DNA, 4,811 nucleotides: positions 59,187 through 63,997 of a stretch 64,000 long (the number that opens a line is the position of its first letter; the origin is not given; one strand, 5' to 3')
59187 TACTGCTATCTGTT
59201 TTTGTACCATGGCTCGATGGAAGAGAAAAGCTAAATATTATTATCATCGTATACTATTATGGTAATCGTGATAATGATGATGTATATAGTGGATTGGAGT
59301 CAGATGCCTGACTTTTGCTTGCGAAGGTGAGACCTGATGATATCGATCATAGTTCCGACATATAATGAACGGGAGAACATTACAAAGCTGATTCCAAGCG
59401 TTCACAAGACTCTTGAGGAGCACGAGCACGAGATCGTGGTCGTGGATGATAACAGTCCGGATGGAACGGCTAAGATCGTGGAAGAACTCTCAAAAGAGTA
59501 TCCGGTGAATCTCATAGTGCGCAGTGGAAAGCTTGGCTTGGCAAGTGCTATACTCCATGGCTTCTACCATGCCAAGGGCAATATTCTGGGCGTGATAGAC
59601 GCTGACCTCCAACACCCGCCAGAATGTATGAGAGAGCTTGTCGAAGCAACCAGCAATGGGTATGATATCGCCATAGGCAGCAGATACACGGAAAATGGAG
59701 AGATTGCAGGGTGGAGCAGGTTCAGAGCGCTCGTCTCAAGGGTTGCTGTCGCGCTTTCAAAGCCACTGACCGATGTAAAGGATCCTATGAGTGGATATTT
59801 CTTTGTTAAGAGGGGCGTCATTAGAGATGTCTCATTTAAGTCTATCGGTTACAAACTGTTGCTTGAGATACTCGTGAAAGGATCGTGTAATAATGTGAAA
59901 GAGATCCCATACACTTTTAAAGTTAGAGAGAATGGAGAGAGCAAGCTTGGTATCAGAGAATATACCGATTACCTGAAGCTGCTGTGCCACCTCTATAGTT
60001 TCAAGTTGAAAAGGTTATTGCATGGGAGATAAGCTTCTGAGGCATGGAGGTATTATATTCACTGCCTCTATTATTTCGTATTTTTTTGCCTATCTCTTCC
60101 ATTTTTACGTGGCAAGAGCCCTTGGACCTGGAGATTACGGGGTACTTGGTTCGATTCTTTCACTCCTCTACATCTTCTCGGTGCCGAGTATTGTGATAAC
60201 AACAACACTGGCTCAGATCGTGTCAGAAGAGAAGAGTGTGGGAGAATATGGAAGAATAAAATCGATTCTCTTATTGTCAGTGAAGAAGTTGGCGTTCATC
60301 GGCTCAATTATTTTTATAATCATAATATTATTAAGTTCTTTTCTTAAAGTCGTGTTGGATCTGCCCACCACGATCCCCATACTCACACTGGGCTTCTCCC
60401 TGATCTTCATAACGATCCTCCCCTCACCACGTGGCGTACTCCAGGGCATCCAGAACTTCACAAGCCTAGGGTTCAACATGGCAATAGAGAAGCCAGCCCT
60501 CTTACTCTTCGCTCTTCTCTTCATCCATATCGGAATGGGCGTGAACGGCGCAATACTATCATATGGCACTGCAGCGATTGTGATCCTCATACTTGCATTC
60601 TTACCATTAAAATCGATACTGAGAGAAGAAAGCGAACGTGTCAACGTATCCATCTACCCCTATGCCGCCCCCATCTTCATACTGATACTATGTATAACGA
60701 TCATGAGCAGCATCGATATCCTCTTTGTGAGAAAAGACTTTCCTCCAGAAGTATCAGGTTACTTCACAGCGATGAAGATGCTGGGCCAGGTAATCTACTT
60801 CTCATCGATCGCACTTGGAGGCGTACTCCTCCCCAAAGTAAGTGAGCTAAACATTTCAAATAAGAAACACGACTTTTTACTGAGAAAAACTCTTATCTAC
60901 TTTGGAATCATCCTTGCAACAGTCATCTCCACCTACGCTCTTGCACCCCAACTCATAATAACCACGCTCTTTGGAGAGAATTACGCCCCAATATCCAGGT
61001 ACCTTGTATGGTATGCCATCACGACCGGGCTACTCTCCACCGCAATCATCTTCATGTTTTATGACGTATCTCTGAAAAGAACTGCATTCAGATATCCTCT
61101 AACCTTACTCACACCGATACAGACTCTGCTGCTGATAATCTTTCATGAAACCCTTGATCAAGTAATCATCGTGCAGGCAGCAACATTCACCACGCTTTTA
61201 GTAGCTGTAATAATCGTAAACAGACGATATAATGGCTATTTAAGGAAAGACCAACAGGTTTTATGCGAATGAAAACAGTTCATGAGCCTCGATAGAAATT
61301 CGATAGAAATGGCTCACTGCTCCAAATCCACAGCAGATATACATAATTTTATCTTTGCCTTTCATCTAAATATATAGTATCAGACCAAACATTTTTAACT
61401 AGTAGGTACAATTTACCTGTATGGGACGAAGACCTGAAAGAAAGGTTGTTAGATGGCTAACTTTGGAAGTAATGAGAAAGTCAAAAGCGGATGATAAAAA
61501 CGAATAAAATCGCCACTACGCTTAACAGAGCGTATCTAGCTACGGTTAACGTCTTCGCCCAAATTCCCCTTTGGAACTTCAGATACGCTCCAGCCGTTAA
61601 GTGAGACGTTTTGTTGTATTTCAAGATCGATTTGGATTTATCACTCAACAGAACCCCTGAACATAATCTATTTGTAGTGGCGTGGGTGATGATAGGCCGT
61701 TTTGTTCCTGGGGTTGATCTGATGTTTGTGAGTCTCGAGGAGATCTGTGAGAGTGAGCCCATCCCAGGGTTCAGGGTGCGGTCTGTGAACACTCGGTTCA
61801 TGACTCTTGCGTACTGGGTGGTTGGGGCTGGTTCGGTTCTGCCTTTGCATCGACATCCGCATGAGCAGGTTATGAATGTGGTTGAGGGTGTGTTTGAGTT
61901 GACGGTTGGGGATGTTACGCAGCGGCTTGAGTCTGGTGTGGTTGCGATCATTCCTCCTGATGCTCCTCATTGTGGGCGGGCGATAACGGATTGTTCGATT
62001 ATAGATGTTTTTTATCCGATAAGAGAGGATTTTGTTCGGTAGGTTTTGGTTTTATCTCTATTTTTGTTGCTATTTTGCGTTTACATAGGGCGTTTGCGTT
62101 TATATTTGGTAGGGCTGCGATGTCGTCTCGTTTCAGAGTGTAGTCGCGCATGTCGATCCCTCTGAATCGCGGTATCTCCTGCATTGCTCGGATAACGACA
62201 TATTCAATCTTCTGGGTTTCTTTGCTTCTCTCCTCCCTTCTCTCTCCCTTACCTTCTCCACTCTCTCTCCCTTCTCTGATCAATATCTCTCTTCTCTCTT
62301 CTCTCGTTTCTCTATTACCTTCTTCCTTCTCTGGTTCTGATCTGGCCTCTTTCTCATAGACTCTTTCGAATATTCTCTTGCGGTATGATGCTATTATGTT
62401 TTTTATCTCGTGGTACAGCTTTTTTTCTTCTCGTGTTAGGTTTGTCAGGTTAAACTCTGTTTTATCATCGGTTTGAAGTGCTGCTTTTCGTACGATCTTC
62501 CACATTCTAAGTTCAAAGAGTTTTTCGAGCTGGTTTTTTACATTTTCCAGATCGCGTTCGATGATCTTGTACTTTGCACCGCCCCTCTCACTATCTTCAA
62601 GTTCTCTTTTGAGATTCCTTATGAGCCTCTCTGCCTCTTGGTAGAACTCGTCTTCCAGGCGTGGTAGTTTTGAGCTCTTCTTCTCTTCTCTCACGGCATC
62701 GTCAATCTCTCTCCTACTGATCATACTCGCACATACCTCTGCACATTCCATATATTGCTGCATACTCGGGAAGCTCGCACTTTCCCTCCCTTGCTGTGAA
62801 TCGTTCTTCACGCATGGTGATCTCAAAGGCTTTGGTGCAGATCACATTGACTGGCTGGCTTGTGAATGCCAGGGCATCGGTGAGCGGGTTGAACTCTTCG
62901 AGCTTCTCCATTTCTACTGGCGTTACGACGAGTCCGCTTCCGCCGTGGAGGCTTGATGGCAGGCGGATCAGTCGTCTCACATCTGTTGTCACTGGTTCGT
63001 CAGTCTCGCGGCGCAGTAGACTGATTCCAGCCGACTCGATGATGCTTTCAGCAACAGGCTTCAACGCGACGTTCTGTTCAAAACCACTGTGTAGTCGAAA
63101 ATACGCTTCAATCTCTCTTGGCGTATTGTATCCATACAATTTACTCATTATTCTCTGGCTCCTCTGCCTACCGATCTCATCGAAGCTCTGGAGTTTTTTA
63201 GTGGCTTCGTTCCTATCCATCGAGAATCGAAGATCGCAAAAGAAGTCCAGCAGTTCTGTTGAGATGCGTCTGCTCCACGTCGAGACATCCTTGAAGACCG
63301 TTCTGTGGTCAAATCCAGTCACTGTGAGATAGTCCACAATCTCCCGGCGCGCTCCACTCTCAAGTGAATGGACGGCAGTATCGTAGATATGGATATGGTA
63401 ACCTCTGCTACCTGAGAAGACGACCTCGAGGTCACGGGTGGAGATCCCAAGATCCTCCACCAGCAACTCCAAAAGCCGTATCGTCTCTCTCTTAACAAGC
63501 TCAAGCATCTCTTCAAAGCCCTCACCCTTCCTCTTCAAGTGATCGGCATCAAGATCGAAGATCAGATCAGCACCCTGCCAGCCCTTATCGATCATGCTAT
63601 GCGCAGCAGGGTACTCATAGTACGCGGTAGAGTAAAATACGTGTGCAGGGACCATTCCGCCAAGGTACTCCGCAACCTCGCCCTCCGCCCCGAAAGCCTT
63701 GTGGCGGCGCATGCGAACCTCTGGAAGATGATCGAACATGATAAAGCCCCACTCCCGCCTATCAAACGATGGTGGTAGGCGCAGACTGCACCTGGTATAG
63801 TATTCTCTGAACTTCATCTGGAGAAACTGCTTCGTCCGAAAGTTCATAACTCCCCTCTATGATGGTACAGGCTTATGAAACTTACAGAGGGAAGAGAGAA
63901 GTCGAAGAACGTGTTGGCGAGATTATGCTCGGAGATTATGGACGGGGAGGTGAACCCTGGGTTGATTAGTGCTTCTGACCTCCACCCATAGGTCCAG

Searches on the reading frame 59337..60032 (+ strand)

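Call 36: search_protein_families(library=pfam, proteins=[window:59337-60032:+], max_evalue=0.00001)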
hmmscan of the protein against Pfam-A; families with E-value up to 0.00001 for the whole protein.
window:59337-60032:+ (231 aa): 2 families
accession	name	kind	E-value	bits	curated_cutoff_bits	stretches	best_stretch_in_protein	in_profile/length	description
PF00535.33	Glycos_transf_2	-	6e-35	121.1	23.3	1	3-133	1-135/168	Glycosyl transferase family 2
PF13641.12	Glyco_tranf_2_3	-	2.5e-09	37.9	27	1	2-120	3-127/230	Glycosyltransferase like family 2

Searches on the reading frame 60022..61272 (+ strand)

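Call 36: search_protein_families(library=pfam, proteins=[window:60022-61272:+], max_evalue=0.00001)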
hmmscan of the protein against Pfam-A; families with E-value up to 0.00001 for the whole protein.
window:60022-61272:+ (416 aa): 1 family
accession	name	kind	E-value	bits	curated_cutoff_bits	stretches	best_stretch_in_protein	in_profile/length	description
PF01943.22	Polysacc_synt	-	5.5e-08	33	28.2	1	6-276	2-273/274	Polysaccharide biosynthesis protein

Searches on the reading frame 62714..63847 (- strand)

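Call 36: search_protein_families(library=pfam, proteins=[window:62714-63847:-], max_evalue=0.00001)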
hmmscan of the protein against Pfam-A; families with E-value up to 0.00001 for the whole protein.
window:62714-63847:- (377 aa): 1 family
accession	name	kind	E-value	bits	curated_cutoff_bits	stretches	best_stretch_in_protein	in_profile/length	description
PF01896.25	DNA_primase_S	-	2.8e-20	73.8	26.8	1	97-312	1-162/163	DNA primase small subunit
